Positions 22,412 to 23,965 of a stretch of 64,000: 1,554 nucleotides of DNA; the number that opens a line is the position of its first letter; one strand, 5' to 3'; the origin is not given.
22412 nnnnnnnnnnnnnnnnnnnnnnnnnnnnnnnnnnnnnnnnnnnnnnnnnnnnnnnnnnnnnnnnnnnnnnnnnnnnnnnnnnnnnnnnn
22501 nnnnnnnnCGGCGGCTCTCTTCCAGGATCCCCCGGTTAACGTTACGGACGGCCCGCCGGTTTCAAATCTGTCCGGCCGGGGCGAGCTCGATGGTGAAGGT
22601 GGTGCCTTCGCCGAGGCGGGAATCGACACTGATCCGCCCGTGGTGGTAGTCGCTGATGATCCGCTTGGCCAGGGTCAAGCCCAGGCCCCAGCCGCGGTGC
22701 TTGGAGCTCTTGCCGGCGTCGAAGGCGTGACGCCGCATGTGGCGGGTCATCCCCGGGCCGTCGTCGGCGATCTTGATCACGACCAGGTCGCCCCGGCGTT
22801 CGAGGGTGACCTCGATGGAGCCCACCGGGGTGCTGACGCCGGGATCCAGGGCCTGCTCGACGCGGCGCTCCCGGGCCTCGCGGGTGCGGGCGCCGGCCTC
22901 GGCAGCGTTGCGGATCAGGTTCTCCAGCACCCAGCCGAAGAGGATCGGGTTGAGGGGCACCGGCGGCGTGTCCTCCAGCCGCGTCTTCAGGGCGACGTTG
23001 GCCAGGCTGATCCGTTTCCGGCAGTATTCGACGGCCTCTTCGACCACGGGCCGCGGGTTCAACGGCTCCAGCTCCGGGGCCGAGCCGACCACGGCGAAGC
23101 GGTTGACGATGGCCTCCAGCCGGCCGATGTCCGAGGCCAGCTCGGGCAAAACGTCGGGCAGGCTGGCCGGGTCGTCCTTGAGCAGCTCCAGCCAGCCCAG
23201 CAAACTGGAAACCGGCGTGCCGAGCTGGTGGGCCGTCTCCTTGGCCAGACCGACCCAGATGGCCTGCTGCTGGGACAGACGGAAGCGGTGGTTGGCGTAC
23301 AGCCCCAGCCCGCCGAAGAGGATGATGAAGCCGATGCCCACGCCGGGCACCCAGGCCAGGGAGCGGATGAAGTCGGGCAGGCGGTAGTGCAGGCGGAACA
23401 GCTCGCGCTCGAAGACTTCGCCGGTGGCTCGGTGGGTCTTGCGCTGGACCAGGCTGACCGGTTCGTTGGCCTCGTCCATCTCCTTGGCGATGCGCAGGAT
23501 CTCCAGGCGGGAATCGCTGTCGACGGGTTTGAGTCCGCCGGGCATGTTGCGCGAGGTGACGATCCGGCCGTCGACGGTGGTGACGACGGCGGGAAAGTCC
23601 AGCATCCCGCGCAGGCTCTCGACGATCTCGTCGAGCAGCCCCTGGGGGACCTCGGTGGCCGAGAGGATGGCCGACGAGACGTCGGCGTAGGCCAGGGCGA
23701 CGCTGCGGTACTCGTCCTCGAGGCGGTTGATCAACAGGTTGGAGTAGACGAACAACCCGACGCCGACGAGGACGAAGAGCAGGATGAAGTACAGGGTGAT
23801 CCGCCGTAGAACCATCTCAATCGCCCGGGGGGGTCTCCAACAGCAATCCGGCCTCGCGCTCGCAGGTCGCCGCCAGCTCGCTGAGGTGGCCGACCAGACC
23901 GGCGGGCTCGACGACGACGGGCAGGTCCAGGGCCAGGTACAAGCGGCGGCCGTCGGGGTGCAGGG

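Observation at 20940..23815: Adjacent PorY-like kinase and PorX-like PglZ response regulator, with a T9SS-type sorting domain on a secreted peptidase in the same window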

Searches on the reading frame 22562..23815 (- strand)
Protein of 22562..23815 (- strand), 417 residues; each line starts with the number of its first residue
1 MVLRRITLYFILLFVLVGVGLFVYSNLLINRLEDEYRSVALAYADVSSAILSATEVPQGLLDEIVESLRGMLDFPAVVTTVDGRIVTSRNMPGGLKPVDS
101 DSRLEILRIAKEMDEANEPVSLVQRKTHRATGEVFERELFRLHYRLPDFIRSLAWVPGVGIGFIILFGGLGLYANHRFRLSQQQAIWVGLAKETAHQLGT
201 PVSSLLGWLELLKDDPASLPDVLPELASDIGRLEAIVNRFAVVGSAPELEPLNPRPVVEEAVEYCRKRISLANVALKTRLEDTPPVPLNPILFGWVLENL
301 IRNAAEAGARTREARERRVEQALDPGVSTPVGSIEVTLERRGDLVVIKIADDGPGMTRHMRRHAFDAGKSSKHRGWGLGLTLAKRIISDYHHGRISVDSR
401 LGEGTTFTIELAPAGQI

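Call 4: search_protein_families(library=pfam, proteins=[window:22562-23815:-], max_evalue=0.01)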
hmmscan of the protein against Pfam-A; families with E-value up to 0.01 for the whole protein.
window:22562-23815:- (417 aa): 3 families
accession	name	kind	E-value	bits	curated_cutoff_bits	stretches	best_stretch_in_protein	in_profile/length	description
PF02518.31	HATPase_c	-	1.4e-18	67.7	26.4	1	295-412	8-108/111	Histidine kinase-, DNA gyrase B-, and HSP90-like ATPase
PF00512.31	HisKA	-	8.2e-07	29.4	26.9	1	193-240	8-57/66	His Kinase A (phospho-acceptor) domain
PF13581.12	HATPase_c_2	-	0.00012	22.6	27.4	1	330-391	52-113/127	Histidine kinase-like ATPase domain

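Call 5: search_protein_families(library=ncbifam, proteins=[window:22562-23815:-], max_evalue=0.01)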
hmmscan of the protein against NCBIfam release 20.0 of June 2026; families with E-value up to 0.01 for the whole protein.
window:22562-23815:- (417 aa): 73 families (the best 25 are shown)
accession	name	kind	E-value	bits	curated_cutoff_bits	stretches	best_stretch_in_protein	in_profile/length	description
NF008468.0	PRK11360.1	equivalog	1.7e-22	79.5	646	1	190-411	399-606/616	two-component system sensor histidine kinase AtoS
NF046044.1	PnpS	equivalog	1.5e-17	63.7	400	2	331-411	304-389/390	two-component system histidine kinase PnpS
NF047496.1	HK_LIC11548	equivalog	1.6e-16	60.2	750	1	233-411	415-587/589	LIC_11548 family sensor histidine kinase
NF053867.1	SprKinKinDBac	equivalog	2.4e-16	59.3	775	1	332-412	417-496/500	sporulation kinase KinD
TIGR02966.1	phoR_proteo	equivalog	8.4e-16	57.9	334.2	1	195-410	122-332/333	phosphate regulon sensor histidine kinase PhoR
NF010411.0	PRK13837.1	equivalog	4.2e-15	54.8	647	1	273-413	540-675/828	two-component system VirA-like sensor kinase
TIGR02916.1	PEP_his_kin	equivalog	2.9e-14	52.6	300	1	214-411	505-678/679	XrtA/PEP-CTERM system histidine kinase PrsK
NF047874.1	MASE3_PAS_HK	subfamily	9.7e-14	51.1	560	1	331-411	538-623/655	MASE3 domain-containing sensor histidine kinase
NF008298.1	PRK11086.1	subfamily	1e-13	50.6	520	1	319-411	432-523/529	DcuS/MalK family sensor histidine kinase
NF008312.0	PRK11100.1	equivalog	3.9e-13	49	356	1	193-411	262-472/477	two-component system sensor histidine kinase CreC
NF007688.0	PRK10364.1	equivalog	1.4e-11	43.8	479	1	332-411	371-449/460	two-component system sensor histidine kinase ZraS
NF041735.1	hist_kin_RppB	equivalog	1.6e-11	43.7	400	1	331-411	352-437/438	two-component system sensor histidine kinase RppB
NF033091.0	HK_VanS_ACDEFG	equivalog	2.3e-11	43.3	400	1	333-411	210-292/293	vancomycin resistance histidine kinase VanS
NF006800.0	PRK09303.1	equivalog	4.4e-11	42.3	342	1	332-410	292-374/383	histidine kinase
TIGR01386.1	cztS_silS_copS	subfamily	8.3e-11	41.5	292.55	1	332-411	373-456/457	heavy metal sensor histidine kinase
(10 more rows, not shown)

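Call 18: search_solved_structures(query=window:22562-23815:-, max_evalue=0.00001)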
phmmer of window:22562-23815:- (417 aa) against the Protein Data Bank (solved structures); distinct sequences matched with E-value up to 0.00001: 9.
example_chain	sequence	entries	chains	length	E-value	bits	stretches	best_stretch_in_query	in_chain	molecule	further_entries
3d36_A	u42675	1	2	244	1.2e-09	41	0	332-412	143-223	Sporulation kinase B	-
3a0r_A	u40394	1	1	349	1.4e-09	40.7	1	183-411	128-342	Sensor protein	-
6paj_A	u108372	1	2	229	2.7e-09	39.8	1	330-412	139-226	Sensor protein SrrB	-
4q20_A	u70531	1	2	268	3.8e-09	39.3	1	195-412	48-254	Sensor protein DivL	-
9jfj_A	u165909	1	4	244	1.2e-07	34.4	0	332-411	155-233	Sensor histidine kinase ZraS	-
5c93_A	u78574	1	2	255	1.6e-07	33.9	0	337-411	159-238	Histidine kinase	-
4u7n_A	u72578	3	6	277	2e-07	33.7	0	337-411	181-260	Histidine protein kinase sensor protein | Histidine kinase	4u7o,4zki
4i5s_A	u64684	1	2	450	9.1e-07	31.5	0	330-411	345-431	Putative histidine kinase CovS; VicK-like protein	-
3a0t_A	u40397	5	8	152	3.9e-06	29.4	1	319-411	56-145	Sensor protein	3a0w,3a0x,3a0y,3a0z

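Call 27: find_homologous_proteins(query=window:22562-23815:-, max_evalue=0.00001)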
Query window:22562-23815:- (417 aa): 7798 proteins with E <= 0.00001 among 8000 candidates; the best 120 are listed.
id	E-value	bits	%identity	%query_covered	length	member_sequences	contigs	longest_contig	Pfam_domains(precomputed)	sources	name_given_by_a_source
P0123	9.3e-272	919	100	100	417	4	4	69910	PF02518.32,PF00512.32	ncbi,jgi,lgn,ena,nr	ncbi:MAG: hypothetical protein GF399_01140 [Candidatus Coatesbacteria bacterium]|nr:hypothetical pro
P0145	1.9e-199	681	74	100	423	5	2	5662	PF02518.32,PF00512.32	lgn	-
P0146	1.2e-172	593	66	99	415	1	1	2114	PF02518.32,PF00512.32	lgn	-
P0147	5.6e-150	518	59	99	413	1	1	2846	PF13581.13,PF02518.32,PF00512.32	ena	-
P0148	2.3e-149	516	58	100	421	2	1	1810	PF02518.32,PF00512.32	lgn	-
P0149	1.1e-147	510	60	99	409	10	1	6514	PF13581.13,PF02518.32,PF00512.32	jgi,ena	-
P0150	1.6e-147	510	60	99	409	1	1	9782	PF02518.32,PF00512.32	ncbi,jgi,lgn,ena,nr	ncbi:MAG TPA: HAMP domain-containing sensor histidine kinase [bacterium]|nr:HAMP domain-containing s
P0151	2.4e-147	509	59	99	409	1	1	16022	PF02518.32,PF00512.32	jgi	jgi:signal transduction histidine kinase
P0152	4.4e-147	508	60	99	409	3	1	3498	PF13581.13,PF02518.32,PF00512.32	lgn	-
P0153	9.3e-147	507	59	99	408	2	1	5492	PF02518.32,PF00512.32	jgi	-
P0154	2.2e-146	506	59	98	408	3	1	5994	PF02518.32,PF00512.32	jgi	jgi:signal transduction histidine kinase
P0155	2.6e-146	506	59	99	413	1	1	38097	PF13581.13,PF02518.32,PF00512.32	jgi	jgi:signal transduction histidine kinase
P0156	1.9e-144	500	58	98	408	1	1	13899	PF13581.13,PF02518.32,PF00512.32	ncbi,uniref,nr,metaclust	ncbi:MAG: hypothetical protein A2Y64_06770 [Candidatus Coatesbacteria bacterium RBG_13_66_14]|uniref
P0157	2.3e-129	450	50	97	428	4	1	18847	PF13581.13,PF02518.32,PF00512.32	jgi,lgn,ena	-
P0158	6.8e-126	439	49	97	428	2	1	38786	PF13581.13,PF02518.32,PF00512.32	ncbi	-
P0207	1.5e-57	214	34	97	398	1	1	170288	PF02518.32,PF00512.32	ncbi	ncbi:MAG: ATP-binding protein [Calditrichia bacterium]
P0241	4.3e-56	209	33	98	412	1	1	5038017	PF02518.32,PF00512.32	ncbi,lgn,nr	ncbi:MAG: HAMP domain-containing histidine kinase [Gemmatimonadota bacterium]|nr:MAG: HAMP domain-co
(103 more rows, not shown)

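Call 30: find_encoding_contigs(protein=P0155, flank=10000, max_places=2)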
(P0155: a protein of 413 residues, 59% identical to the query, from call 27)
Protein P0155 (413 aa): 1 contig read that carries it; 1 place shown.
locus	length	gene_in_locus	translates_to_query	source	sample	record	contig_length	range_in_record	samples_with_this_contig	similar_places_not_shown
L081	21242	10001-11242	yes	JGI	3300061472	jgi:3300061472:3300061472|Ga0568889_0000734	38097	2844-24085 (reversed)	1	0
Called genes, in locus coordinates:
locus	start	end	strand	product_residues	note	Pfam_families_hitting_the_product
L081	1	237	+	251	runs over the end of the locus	PF02146:SIR2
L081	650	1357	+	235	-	PF03740:PdxJ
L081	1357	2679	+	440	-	PF02875:Mur_ligase_C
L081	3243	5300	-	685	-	PF13231:PMT_2, PF07719:TPR_2 (faint), PF13181:TPR_8 (faint), PF13424:TPR_12 (faint), PF13428:TPR_14 (faint), PF00515:TPR_1 (weak), PF14559:TPR_19, PF13432:TPR_16, +4 more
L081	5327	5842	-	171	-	PF09835:DUF2062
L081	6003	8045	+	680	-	PF00990:GGDEF, PF01436:NHL (faint)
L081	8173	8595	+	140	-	PF01797:Y1_Tnp (weak)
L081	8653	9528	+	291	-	PF26550:Tricorn_2nd (faint), PF00930:DPPIV_N (faint), PF26549:Tricorn_N, PF07676:PD40 (weak), PF26549:Tricorn_N, PF07676:PD40, PF26549:Tricorn_N (weak)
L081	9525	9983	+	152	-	-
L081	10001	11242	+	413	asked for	PF00512:HisKA, PF02518:HATPase_c, PF13581:HATPase_c_2 (weak)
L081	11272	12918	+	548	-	PF00072:Response_reg, PF08665:PglZ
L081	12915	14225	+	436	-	PF01171:ATP_bind_3, PF11734:TilS_C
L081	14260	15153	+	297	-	PF02683:DsbD_TM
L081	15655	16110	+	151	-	-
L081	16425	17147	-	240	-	PF08445:FR47 (faint)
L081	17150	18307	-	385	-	PF01702:TGT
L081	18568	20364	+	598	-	PF03783:CsgG, PF00092:VWA, PF13519:VWA_2 (weak), PF25106:VWA_4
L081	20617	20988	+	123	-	PF02635:DsrE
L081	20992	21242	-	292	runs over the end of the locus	PF00106:adh_short, PF08659:KR, PF13561:adh_short_C2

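Call 31: find_encoding_contigs(protein=P0158, flank=10000, max_places=2)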
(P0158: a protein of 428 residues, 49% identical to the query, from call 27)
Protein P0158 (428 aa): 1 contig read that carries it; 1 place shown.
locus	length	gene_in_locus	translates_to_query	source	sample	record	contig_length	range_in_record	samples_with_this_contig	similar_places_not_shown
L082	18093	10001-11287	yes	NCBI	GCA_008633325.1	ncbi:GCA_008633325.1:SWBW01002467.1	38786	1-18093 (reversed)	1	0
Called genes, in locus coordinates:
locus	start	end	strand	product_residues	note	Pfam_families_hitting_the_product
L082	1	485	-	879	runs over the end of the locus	PF01624:MutS_I, PF05188:MutS_II, PF05192:MutS_III, PF05190:MutS_IV, PF00488:MutS_V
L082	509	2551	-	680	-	PF00990:GGDEF, PF01436:NHL (faint)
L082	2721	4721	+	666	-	PF13428:TPR_14 (faint), PF13231:PMT_2, PF00515:TPR_1 (faint), PF07719:TPR_2 (faint), PF13181:TPR_8 (faint), PF13371:TPR_9 (faint), PF13424:TPR_12 (weak), PF13414:TPR_11, +4 more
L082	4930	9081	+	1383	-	PF13428:TPR_14 (faint), PF13191:AAA_16, PF13401:AAA_22 (faint), PF13424:TPR_12 (faint), PF14559:TPR_19 (faint)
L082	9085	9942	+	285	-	PF00930:DPPIV_N (faint), PF26550:Tricorn_2nd (faint), PF26549:Tricorn_N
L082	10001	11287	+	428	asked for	PF00512:HisKA (weak), PF02518:HATPase_c, PF13581:HATPase_c_2 (weak)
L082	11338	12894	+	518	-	PF00072:Response_reg, PF08665:PglZ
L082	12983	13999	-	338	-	PF02608:Bmp, PF13407:Peripla_BP_4 (weak)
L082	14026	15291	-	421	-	PF04413:Glycos_transf_N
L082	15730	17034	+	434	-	PF11638:DnaA_N, PF00308:Bac_DnaA, PF01695:IstB_IS21 (weak), PF08299:Bac_DnaA_C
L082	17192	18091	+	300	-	?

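Call 32: find_encoding_contigs(protein=P0156, flank=10000, max_places=2)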
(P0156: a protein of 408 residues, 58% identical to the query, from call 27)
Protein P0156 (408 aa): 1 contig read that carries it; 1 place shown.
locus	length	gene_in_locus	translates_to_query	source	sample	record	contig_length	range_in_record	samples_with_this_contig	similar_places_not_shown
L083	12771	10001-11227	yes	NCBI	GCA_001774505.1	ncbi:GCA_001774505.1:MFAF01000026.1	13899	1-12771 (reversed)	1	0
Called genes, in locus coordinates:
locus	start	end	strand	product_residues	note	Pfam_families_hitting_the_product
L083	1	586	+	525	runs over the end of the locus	PF00890:FAD_binding_2, PF01266:DAO (weak), PF07992:Pyr_redox_2 (faint), PF02910:Succ_DH_flav_C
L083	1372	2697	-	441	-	PF08245:Mur_ligase_M (faint), PF02875:Mur_ligase_C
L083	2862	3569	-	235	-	PF03740:PdxJ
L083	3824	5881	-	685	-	PF13231:PMT_2, PF13176:TPR_7 (faint), PF13181:TPR_8 (faint), PF13414:TPR_11 (weak), PF00515:TPR_1 (weak), PF07719:TPR_2 (weak), PF14559:TPR_19, PF13432:TPR_16 (weak), +6 more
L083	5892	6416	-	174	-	PF09835:DUF2062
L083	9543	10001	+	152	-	-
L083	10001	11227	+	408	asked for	PF00512:HisKA (weak), PF13581:HATPase_c_2 (faint), PF02518:HATPase_c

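Call 78: find_encoding_contigs(protein=P0207, flank=6000, max_places=1)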
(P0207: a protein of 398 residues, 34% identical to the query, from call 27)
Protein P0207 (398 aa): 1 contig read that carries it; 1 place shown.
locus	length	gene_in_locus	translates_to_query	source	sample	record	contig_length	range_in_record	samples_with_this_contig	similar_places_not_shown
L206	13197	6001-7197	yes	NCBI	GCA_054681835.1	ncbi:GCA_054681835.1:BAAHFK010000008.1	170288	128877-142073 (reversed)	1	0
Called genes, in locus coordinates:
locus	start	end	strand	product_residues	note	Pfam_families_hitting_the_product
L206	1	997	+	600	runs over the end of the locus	PF00501:AMP-binding, PF23562:AMP-binding_C_3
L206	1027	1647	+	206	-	PF01205:Impact_N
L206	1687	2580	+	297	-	PF00005:ABC_tran, PF13304:AAA_21 (weak), PF13732:DrrA1-3_C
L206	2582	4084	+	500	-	PF12698:ABC2_membrane_3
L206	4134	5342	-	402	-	-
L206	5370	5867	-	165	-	PF00383:dCMP_cyt_deam_1, PF14437:MafB19-deam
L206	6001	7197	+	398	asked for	PF00512:HisKA (faint), PF02518:HATPase_c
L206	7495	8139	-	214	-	PF07920:DUF1684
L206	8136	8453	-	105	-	PF01906:YbjQ_1, PF23025:YbjQ_2 (weak)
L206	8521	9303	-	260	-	PF00702:Hydrolase, PF13344:Hydrolase_6, PF13419:HAD_2 (faint), PF13242:Hydrolase_like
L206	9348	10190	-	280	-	PF04060:FeS, PF13237:Fer4_10 (weak), PF12838:Fer4_7 (weak), PF13187:Fer4_9, PF14697:Fer4_21 (weak), PF00037:Fer4 (weak)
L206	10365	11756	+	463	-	PF09986:DUF2225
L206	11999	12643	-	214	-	-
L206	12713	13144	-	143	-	PF00436:SSB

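Call 79: find_encoding_contigs(protein=P0241, flank=6000, max_places=1)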
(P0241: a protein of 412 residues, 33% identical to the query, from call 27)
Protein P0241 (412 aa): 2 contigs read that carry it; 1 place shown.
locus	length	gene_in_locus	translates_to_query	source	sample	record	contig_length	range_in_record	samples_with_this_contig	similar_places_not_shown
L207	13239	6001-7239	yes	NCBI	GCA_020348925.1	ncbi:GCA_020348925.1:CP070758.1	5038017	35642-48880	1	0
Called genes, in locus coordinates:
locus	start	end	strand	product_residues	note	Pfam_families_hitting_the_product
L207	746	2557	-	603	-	PF00128:Alpha-amylase, PF16657:Malt_amylase_C (faint), PF22026:Alpha-amylase_C_2 (weak)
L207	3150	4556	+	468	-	PF13727:CoA_binding_3, PF02397:Bac_transf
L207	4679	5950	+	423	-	PF02403:Seryl_tRNA_N, PF00587:tRNA-synt_2b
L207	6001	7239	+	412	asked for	PF00512:HisKA, PF02518:HATPase_c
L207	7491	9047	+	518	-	PF00072:Response_reg, PF08665:PglZ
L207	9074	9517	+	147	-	PF02367:TsaE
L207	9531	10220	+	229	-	PF00814:TsaD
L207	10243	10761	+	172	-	PF13480:Acetyltransf_6 (weak), PF00583:Acetyltransf_1, PF13673:Acetyltransf_10, PF13508:Acetyltransf_7, PF08445:FR47 (weak)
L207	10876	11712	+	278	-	PF17848:Zn_ribbon_ACC, PF01039:Carboxyl_trans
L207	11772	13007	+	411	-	PF08245:Mur_ligase_M, PF02875:Mur_ligase_C, PF27239:FOL3_C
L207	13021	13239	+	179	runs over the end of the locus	PF01661:Macro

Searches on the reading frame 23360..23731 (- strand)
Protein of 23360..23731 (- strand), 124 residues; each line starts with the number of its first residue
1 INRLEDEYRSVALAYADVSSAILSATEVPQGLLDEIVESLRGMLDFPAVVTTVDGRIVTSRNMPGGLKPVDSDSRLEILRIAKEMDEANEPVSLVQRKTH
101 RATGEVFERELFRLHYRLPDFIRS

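Call 69: predict_structure(alignment_id=A2)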
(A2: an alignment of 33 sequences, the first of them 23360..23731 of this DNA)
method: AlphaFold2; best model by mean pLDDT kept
length: 124 residues; sequences in the alignment: 33
mean_pLDDT: 90.2   pTM: 0.84
mean pLDDT of the five models: 90.2, 89.7, 88.1, 84.0, 81.9
residues with pLDDT >= 90: 82; 70-90: 38; 50-70: 4; < 50: 0
segments of 3 or more residues with pLDDT < 50: none
pLDDT, mean of each block of 10 residues (from residue 1): 83 94 83 87 93 95 92 95 95 93 91 92 64
secondary structure, 60 per line:
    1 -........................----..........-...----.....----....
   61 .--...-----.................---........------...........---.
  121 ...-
elements in order: H2-25 H30-39 E48-52 E57-61 H72-88 E92-99 E106-116 H120-123

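Call 72: fold_search(model_id=the predicted structure, library=pdb)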
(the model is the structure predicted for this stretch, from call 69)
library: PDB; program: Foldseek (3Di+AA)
matches with E <= 10: 578; with E <= 0.001: 0
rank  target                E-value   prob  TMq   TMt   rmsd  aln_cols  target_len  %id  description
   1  3cwf_A                1.0e-02  0.75  0.30  0.33   8.6       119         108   17  Crystal structure of PAS domain of two-component sensor histidine kinase (released 2008-05-06)
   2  3cwf_B                1.8e-02  0.84  0.36  0.40   8.7       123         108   18  Crystal structure of PAS domain of two-component sensor histidine kinase (released 2008-05-06)
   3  4zp4_A                3.8e-02  0.15  0.20  0.10  24.2       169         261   10  Crystal Structure of the Heterodimeric HIF-2a:ARNT Complex (released 2015-08-12)
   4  4ew7                  5.5e-02  0.51  0.26  0.28  16.2       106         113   12  The crystal structure of conjugative transfer PAS_like domain from Salmonella enterica subsp. enterica serovar Typhimuri (released 2012-09-12)
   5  4u64                  6.7e-02  0.77  0.42  0.40   9.2       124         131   12  Structure of the periplasmic output domain of the Legionella pneumophila LapD ortholog CdgS9 in the apo state (released 2014-08-13)
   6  9jq8_A                7.6e-02  0.25  0.27  0.29   9.0       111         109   14  Roadblock2 homodimer structure from Candidatus Prometheoarchaeum syntrophicum strain MK-D1 (released 2024-10-30)
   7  5ere                  9.7e-02  0.72  0.43  0.14   8.1       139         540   16  Extracellular ligand binding receptor from Desulfohalobium retbaense DSM5692 (released 2016-08-10)
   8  5sy5_F                1.1e-01  0.12  0.22  0.13  18.5       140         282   13  Crystal Structure of the Heterodimeric NPAS1-ARNT Complex (released 2016-11-09)
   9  4zpk_A                1.4e-01  0.11  0.19  0.11  24.6       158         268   11  Crystal Structure of the Heterodimeric HIF-2a:ARNT Complex with HRE DNA (released 2015-08-12)
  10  9e7l_A                1.8e-01  0.12  0.20  0.06  16.1       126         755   15  Yeast V-ATPase Vo proton channel bound to nanobody 2WVA7 (released 2025-02-05)
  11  8xsa_B                1.8e-01  0.10  0.21  0.11  13.7       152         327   14  Crystal structure of the DNA-bound AHR-ARNT heterodimer in complex with Indigo (released 2025-01-15)
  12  7prq_A                2.0e-01  0.33  0.29  0.15  13.8       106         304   11  Structure of the ligand binding domain of the PctD (PA4633) chemoreceptor of Pseudomonas aeruginosa PAO1 in complex wi (released 2022-05-11)
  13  2gx5_C                2.0e-01  0.21  0.31  0.27   9.2       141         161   15  N-terminal GAF domain of transcriptional pleiotropic repressor CodY (released 2007-04-17)
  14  2gx5_D                2.2e-01  0.30  0.35  0.30  13.4       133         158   14  N-terminal GAF domain of transcriptional pleiotropic repressor CodY (released 2007-04-17)
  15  2gj3_A                2.2e-01  0.28  0.26  0.27  16.6       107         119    9  Crystal structure of the FAD-containing PAS domain of the protein NifL from Azotobacter vinelandii. (released 2007-03-06)
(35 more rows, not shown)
